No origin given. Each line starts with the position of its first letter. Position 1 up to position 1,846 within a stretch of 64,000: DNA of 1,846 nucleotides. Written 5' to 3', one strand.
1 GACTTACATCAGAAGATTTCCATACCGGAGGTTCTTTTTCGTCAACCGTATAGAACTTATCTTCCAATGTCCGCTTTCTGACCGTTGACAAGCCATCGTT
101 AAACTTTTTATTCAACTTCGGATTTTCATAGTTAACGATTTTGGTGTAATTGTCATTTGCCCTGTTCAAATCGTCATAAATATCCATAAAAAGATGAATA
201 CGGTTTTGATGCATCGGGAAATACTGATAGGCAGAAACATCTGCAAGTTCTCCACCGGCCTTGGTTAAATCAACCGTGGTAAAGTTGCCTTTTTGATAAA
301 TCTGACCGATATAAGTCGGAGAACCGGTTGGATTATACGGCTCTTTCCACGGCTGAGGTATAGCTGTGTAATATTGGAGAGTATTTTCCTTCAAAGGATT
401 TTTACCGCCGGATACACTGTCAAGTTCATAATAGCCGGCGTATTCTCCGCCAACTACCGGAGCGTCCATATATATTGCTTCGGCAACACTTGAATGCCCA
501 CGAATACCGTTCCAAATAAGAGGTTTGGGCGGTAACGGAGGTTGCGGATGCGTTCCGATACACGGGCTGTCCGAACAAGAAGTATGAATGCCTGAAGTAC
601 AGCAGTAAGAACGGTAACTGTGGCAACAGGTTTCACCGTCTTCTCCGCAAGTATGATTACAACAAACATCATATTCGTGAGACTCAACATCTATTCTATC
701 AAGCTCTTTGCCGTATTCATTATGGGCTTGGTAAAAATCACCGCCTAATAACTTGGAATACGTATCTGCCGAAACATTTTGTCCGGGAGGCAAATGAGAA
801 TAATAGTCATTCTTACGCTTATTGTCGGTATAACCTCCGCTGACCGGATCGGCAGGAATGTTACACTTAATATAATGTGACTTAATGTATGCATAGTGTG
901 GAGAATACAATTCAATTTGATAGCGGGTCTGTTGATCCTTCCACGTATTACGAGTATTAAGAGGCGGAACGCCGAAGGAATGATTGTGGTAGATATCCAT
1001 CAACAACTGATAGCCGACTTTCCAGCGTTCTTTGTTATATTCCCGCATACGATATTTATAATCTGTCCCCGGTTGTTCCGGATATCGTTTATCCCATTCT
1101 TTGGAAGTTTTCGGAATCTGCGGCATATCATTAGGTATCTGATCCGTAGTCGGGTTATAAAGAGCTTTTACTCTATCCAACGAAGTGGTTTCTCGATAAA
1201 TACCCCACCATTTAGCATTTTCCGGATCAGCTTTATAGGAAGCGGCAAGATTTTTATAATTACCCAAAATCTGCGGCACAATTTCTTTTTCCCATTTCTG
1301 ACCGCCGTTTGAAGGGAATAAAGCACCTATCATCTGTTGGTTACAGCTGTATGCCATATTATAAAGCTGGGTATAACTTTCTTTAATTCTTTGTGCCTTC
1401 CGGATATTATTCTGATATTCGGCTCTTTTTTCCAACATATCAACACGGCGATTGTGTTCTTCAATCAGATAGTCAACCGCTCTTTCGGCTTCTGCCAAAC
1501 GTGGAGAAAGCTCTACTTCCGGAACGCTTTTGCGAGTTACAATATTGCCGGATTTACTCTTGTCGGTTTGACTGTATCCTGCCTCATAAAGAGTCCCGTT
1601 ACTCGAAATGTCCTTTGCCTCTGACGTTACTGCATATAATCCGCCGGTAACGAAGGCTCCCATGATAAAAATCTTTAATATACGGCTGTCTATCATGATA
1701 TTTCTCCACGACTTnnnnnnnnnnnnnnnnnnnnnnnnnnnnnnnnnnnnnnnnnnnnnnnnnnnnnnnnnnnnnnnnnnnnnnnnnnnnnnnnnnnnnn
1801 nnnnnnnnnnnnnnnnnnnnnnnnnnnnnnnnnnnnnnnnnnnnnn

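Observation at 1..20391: A virB2-B3-B4 module with unknown secreted proteins, back to back with a secretin-based type IVb pilus cluster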

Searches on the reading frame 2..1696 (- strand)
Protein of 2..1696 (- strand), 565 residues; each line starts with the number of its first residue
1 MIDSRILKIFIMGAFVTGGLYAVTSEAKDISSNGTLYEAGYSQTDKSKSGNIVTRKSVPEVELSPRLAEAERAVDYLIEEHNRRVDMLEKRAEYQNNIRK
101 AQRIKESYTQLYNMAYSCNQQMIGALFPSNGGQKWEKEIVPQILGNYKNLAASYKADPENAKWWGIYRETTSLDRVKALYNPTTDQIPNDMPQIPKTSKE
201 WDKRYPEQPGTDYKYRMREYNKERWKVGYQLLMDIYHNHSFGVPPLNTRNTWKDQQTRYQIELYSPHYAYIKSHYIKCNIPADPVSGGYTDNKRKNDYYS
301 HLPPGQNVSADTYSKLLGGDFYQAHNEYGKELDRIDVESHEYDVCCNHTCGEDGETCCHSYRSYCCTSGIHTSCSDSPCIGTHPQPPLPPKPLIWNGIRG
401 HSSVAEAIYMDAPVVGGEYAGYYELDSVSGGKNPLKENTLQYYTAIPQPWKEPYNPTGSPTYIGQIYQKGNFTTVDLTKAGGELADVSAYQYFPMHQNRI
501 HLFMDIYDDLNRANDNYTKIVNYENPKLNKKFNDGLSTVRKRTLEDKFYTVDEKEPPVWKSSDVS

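Call 9: search_protein_families(library=pfam, max_evalue=0.1, proteins=[window:2-1696:-])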
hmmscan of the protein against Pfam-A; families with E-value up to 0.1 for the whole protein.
window:2-1696:- (565 aa): 0 families

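Call 12: search_protein_families(library=ncbifam, max_evalue=0.1, proteins=[window:2-1696:-])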
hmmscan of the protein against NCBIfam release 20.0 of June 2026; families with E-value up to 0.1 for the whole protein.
window:2-1696:- (565 aa): 0 families

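Call 13: find_related_loci(query=window:2-1696:-, collection=genome_contigs, flank=10000)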
Query window:2-1696:- (565 aa) in genome_contigs; peptide patterns used: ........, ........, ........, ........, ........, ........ (x = any residue, [..] = any of these).
29 stretches matched a pattern, but none encodes a relative of the query by tblastn (E <= 1e-3).

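Call 17: find_homologous_proteins(query=window:2-1696:-, max_evalue=0.001)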
Query window:2-1696:- (565 aa): 3 proteins with E <= 0.001 among 7554 candidates.
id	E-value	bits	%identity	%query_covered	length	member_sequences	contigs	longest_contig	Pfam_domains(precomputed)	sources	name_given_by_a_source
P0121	0.0e+0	1340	100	100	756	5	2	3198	-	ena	-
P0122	1.3e-263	894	68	100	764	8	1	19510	-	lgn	-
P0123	1.3e-256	871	66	99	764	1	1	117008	-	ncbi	-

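Call 18: find_encoding_contigs(protein=P0123, flank=10000, max_places=3)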
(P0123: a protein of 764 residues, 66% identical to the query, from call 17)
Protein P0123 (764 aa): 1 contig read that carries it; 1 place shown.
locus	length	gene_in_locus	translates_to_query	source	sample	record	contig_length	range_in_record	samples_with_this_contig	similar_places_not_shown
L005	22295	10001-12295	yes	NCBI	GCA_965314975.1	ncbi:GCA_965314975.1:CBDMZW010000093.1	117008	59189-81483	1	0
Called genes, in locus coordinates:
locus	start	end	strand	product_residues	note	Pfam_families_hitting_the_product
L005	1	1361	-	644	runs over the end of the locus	-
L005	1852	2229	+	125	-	-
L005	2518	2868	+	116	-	PF04956:TrbC (weak)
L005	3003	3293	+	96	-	-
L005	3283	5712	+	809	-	PF19044:P-loop_TraG (faint), PF03135:CagE_TrbE_VirB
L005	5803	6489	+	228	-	-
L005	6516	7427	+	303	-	-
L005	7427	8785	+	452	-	-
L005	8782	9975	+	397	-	-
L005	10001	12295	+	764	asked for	-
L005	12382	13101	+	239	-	PF04335:VirB8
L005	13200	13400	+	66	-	-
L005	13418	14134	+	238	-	PF04335:VirB8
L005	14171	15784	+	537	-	PF03524:CagX, PF05036:SPOR (faint)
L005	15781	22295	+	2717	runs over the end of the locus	-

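Call 19: find_encoding_contigs(protein=P0121, flank=10000, max_places=3)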
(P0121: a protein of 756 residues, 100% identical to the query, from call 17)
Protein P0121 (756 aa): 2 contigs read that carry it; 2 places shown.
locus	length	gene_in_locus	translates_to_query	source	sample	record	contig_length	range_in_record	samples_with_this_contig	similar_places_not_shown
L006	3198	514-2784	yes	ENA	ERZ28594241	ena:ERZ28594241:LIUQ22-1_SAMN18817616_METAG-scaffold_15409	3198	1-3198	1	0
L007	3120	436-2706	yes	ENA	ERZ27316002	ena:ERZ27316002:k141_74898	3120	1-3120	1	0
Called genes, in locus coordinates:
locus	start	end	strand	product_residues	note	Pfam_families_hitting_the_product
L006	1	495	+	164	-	?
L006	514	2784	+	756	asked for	-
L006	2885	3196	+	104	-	?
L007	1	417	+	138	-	?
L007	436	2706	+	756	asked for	-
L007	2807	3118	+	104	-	?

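Call 22: find_related_loci(query=L005:14171-15784:+, collection=genome_contigs, flank=10000)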
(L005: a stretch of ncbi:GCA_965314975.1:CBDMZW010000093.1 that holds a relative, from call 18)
Query L005:14171-15784:+ (537 aa) in genome_contigs; peptide patterns used: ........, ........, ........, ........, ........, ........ (x = any residue, [..] = any of these).
57 stretches matched a pattern; 16 encode a relative of the query (tblastn E <= 1e-3); 16 distinct loci.
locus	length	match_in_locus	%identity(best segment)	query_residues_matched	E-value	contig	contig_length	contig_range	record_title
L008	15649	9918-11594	68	1-537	0e+0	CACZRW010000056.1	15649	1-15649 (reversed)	MAG: uncultured proteobacterium isolate RUG12900 genome assembly, contig: RUG12900_asm_56, whole genome shotgun sequence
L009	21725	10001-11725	44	2-537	7e-159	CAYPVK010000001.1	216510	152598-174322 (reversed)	MAG TPA_asm: uncultured Lactobacillales bacterium isolate SRP313737_co1_115 genome assembly, contig: NODE_38_length_2165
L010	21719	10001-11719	44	11-537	3e-150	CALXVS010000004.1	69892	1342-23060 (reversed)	MAG: uncultured Alphaproteobacteria bacterium isolate BRZ_DV__bin2 genome assembly, contig: BRZ_DV__NODE_497_length_6989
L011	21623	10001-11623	42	1-537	7e-134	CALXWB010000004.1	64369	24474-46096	MAG: uncultured Alphaproteobacteria bacterium isolate BRZ_AT__bin33 genome assembly, contig: BRZ_AT__NODE_597_length_643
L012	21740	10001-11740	41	3-537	2e-132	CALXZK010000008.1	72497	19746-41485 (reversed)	MAG: uncultured Alphaproteobacteria bacterium isolate BRZ_QR__bin60 genome assembly, contig: BRZ_QR__NODE_234_length_724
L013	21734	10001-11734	41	2-537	2e-131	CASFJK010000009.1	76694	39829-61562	uncultured proteobacterium isolate B12_L1_324324_idba_bin.34 genome assembly, contig: B12_L1_324324_idba_bin.34.fa_scaff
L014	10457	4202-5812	41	4-537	6e-129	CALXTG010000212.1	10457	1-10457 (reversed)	MAG: uncultured Alphaproteobacteria bacterium isolate E01__bin302 genome assembly, contig: E01__k127_1509474, whole geno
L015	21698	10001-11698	41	3-537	4e-127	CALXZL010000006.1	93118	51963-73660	MAG: uncultured Alphaproteobacteria bacterium isolate BRZ_FT__bin57 genome assembly, contig: BRZ_FT__NODE_410_length_931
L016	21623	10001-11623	41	7-537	7e-125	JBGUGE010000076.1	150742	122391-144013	MAG: Alphaproteobacteria bacterium isolate ruminal_MAG_381 ruminal_MAG_381_contig_0076, whole genome shotgun sequence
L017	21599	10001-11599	41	7-537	3e-124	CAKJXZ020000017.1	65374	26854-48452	Proteobacteria bacterium isolate MAG-R073 genome assembly, contig: k141_204930, whole genome shotgun sequence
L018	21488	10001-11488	43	40-537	6e-123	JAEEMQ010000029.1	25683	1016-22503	MAG: Alphaproteobacteria bacterium isolate Tb.RUG.243 k141_7374850_flag=0_multi=13.9966_len=25683, whole genome shotgun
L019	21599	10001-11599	50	34-537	3e-107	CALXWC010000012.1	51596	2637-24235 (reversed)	MAG: uncultured Alphaproteobacteria bacterium isolate BRZ_QQ__bin19 genome assembly, contig: BRZ_QQ__NODE_656_length_515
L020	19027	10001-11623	42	3-537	7e-134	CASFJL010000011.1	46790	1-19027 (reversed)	uncultured proteobacterium isolate B15_L3_338338_idba_bin.30 genome assembly, contig: B15_L3_338338_idba_bin.30.fa_scaff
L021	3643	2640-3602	47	3-330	2e-95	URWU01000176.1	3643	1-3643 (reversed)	uncultured Alphaproteobacteria bacterium isolate UMGS1426 genome assembly, contig: NODE_2934_length_3643_cov_6.171126, w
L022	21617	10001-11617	42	32-537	1e-126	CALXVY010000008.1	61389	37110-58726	MAG: uncultured Alphaproteobacteria bacterium isolate BRZ_KI__bin16 genome assembly, contig: BRZ_KI__NODE_699_length_613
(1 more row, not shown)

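Call 24: search_protein_families(library=pfam, max_evalue=0.01, proteins=[L009:11791-18369:+, L009:18387-19376:+, L009:19493-20605:+, L010:18650-19648:+, L010:19680-20162:+, L010:20364-21719:-, L017:21048-21599:+, L011:15067-20115:+])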
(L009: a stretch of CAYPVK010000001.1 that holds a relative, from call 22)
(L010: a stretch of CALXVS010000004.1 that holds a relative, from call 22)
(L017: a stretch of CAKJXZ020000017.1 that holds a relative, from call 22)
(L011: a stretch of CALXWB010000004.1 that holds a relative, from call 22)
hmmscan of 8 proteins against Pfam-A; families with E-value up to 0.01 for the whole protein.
L009:11791-18369:+ (2192 aa): 5 families
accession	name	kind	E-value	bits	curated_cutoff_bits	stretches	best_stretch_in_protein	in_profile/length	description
PF21785.3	Bflower_2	-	1.1e-70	235.1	38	11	571-657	13-95/112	5-fold beta-flower protein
PF03743.19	TrbI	-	5.8e-34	118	35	1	1879-2071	2-188/188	Bacterial conjugation TrbI-like protein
PF21784.3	Bflower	-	2.2e-14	54.2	25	0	666-713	18-63/116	4-fold beta flower protein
PF12396.14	DUF3659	-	1.6e-05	25.1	24.8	0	664-713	10-55/61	Protein of unknown function (DUF3659)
PF15780.11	ASH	-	0.0022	18.6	27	1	82-163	7-87/98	Abnormal spindle-like microcephaly-assoc'd, ASPM-SPD-2-Hydin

L009:18387-19376:+ (329 aa): 6 families
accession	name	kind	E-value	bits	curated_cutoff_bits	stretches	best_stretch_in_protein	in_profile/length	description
PF00437.27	T2SSE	-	4.3e-20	72.1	24.9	1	170-279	142-247/370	Type II/IV secretion system protein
PF01580.24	FtsK_SpoIIIE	-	7.6e-05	22.7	24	1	168-191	36-60/221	FtsK/SpoIIIE family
PF13191.12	AAA_16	-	0.0009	20.2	32.6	1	167-236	19-79/167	AAA ATPase domain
PF13401.12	AAA_22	-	0.0025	18.6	27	1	171-225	6-45/130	AAA domain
PF00270.35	DEAD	-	0.0056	16.9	26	1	166-218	10-66/167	DEAD/DEAH box helicase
PF12775.13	AAA_7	-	0.0089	16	25.8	0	165-198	28-61/181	P-loop containing dynein motor region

L009:19493-20605:+ (370 aa): 2 families
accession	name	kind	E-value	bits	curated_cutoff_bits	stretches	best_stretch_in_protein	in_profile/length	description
PF13458.12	Peripla_BP_6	-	4.2e-18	66.6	31.7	1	44-348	2-325/343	Periplasmic binding protein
PF01094.35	ANF_receptor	-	2e-05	24.2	25.4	1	62-321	5-293/353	Receptor family ligand binding region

L010:18650-19648:+ (332 aa): 5 families
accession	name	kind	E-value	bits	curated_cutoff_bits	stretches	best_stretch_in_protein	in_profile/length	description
PF00437.27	T2SSE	-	9.2e-20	71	24.9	1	157-283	128-248/370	Type II/IV secretion system protein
PF13555.12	AAA_29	-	0.0012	19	27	1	169-202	18-51/61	P-loop containing region of AAA domain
PF01580.24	FtsK_SpoIIIE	-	0.0012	18.8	24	1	171-194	36-60/221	FtsK/SpoIIIE family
PF00270.35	DEAD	-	0.0017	18.6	26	1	169-228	10-73/167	DEAD/DEAH box helicase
PF00005.33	ABC_tran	-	0.0035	18.4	25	1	165-208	3-46/137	ABC transporter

L010:19680-20162:+ (160 aa): 1 family
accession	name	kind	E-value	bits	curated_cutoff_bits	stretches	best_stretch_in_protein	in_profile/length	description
PF01451.26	LMWPc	-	9.9e-35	120.3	23.2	1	4-147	1-144/144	Low molecular weight phosphotyrosine protein phosphatase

L010:20364-21719:- (451 aa): 10 families
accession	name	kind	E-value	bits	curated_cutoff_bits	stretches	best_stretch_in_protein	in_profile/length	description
PF07992.20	Pyr_redox_2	-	4.2e-47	161.4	26.1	1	2-194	77-277/291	Pyridine nucleotide-disulphide oxidoreductase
PF00070.33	Pyr_redox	-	1e-15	58.4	22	1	67-136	1-70/82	Pyridine nucleotide-disulphide oxidoreductase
PF00581.25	Rhodanese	-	5.2e-15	56.2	22.2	1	370-445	13-98/102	Rhodanese-like domain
PF02852.28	Pyr_redox_dim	-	4.5e-12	46.6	25.3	1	239-341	3-105/110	Pyridine nucleotide-disulphide oxidoreductase, dimerisation domain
PF13738.12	Pyr_redox_3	-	8.3e-08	32.3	30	1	5-171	110-282/305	Pyridine nucleotide-disulphide oxidoreductase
PF13434.12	Lys_Orn_oxgnase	-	4.6e-05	23.1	21.3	1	11-93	134-216/339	L-lysine 6-monooxygenase/L-ornithine 5-monooxygenase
PF01134.28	GIDA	-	0.00037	20.1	22.1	1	67-141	1-79/391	Glucose inhibited division protein A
PF02737.24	3HCDH_N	-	0.0011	19.3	22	1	67-103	1-37/180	3-hydroxyacyl-CoA dehydrogenase, NAD binding domain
PF13454.12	NAD_binding_9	-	0.006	17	21.8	0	133-156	131-154/155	FAD-NAD(P)-binding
PF03486.20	HI0933_like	-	0.0067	16.3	50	0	67-101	2-36/244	HI0933-like protein Rossmann domain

L017:21048-21599:+ (184 aa): 1 family
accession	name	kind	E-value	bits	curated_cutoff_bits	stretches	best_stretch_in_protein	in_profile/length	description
PF03779.20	SPW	-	0.0049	17.8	31.5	1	40-107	26-81/93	SPW repeat domain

L011:15067-20115:+ (1682 aa): 4 families
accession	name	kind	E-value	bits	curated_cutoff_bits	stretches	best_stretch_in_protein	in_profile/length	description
PF21785.3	Bflower_2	-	5.5e-71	236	38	9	1086-1171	14-95/112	5-fold beta-flower protein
PF03743.19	TrbI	-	1.4e-36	126.6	35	1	1366-1556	2-188/188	Bacterial conjugation TrbI-like protein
PF21784.3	Bflower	-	5.6e-22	78.7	25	2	1060-1119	4-61/116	4-fold beta flower protein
PF12396.14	DUF3659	-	1.4e-21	76.6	24.8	1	1022-1068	11-53/61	Protein of unknown function (DUF3659)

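Call 41: search_solved_structures(query=L005:12382-13101:+, max_evalue=0.01)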
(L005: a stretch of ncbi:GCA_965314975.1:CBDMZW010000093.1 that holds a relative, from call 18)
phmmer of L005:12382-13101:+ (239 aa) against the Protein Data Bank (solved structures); distinct sequences matched with E-value up to 0.01: 1.
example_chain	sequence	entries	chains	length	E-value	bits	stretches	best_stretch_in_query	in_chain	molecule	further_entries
4lso_A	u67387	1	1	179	0.0016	21.6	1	129-239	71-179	Type IV secretion system protein virB8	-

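Call 42: search_solved_structures(query=L005:13418-14134:+, max_evalue=0.01)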
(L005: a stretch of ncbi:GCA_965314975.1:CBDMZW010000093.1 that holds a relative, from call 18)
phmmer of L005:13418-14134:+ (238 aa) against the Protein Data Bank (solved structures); distinct sequences matched with E-value up to 0.01: 3.
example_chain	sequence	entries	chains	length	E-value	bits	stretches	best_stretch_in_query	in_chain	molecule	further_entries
4mei_A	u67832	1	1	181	1.7e-06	31.1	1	66-235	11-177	VirB8 protein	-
4lso_A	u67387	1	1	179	3.2e-06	30.1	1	65-235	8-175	Type IV secretion system protein virB8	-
4kz1_A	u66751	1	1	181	4e-05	26.5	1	66-235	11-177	VirB8 protein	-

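Call 51: search_protein_families(library=pfam, max_evalue=0.05, proteins=[L016:2735-8095:+, L011:4428-8117:+, L008:5009-8053:+, L011:2586-3779:+, L009:3288-4931:+])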
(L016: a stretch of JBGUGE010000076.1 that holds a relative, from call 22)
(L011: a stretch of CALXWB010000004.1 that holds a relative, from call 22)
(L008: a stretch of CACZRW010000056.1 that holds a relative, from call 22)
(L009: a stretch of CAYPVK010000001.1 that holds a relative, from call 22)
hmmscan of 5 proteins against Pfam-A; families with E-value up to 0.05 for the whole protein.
L016:2735-8095:+ (1786 aa): 0 families

L011:4428-8117:+ (1229 aa): 0 families

L008:5009-8053:+ (1014 aa): 0 families

L011:2586-3779:+ (397 aa): 24 families
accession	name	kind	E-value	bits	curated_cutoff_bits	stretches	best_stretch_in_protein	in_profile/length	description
PF04108.17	ATG17_like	-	5.8e-07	29.7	43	1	75-263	114-293/355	Autophagy protein ATG17-like domain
PF07889.17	DUF1664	-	1.4e-06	28.8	34.6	2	80-148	48-116/124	Protein of unknown function (DUF1664)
PF09769.14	ApoO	-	1.5e-05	25.4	31.4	1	189-240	10-61/131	Apolipoprotein O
PF08702.15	Fib_alpha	-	4.9e-05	24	29.9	1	130-239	25-129/143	Fibrinogen alpha/beta chain family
PF04513.17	Baculo_PEP_C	-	0.0006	20.3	38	1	176-243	31-102/140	Baculovirus polyhedron envelope protein, PEP, C terminus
PF03961.19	FapA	-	0.00076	19.6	31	1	73-161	152-243/272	Flagellar Assembly Protein A beta solenoid domain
PF00261.25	Tropomyosin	-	0.00081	19.3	38.6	1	80-263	9-188/242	Tropomyosin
PF06008.19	Laminin_I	-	0.00094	19.4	34.6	1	84-154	47-115/259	Laminin Domain I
PF07926.17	TPR_MLP1_2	-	0.0021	18.5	36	1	76-176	7-110/129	TPR/MLP1/MLP2-like protein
PF02403.27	Seryl_tRNA_N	-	0.0032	18.1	28.2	1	78-146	30-101/108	Seryl-tRNA synthetase N-terminal domain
PF08336.16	P4Ha_N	-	0.0046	17.2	25.3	1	79-177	16-120/135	Prolyl 4-Hydroxylase alpha-subunit, N-terminal region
PF16454.10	PI3K_P85_iSH2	-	0.0048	16.9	31.5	0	89-238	8-135/161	Phosphatidylinositol 3-kinase regulatory subunit P85 inter-SH2 domain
PF07352.17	Phage_Mu_Gam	-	0.009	16.4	28.3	0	197-244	9-56/149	Bacteriophage Mu Gam like protein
PF11932.13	DUF3450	-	0.0096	15.7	32.6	0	86-181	22-116/241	Protein of unknown function (DUF3450)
PF06013.18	WXG100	-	0.02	15.6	27.3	0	85-117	52-84/86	Proteins of 100 residues with WXG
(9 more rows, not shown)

L009:3288-4931:+ (547 aa): 2 families
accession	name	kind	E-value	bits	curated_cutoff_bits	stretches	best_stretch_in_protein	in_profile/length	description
PF24531.2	ANC1_spectrin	-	0.0071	17.2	27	0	207-289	28-93/95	Nuclear anchorage protein 1, spectrin repeat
PF16313.11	DUF4953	-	0.019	14.6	24.2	1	136-275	140-269/316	Met-zincin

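Call 59: search_protein_families(library=pfam, max_evalue=0.1, proteins=[L005:13200-13400:+, L005:14171-15784:+])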
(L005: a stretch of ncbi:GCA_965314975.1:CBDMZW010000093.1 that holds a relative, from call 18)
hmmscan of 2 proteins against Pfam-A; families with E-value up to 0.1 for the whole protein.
L005:13200-13400:+ (66 aa): 0 families

L005:14171-15784:+ (537 aa): 3 families
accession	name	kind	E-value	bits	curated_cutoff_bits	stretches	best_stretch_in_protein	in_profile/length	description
PF03524.21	CagX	-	4.9e-16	59.6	34.2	1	81-331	5-195/198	Conjugal transfer protein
PF05036.18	SPOR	-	2.4e-05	25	21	1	488-535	31-76/76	SPOR domain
PF20098.4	DUF6488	-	0.045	14.1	27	0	466-504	55-93/110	Family of unknown function (DUF6488)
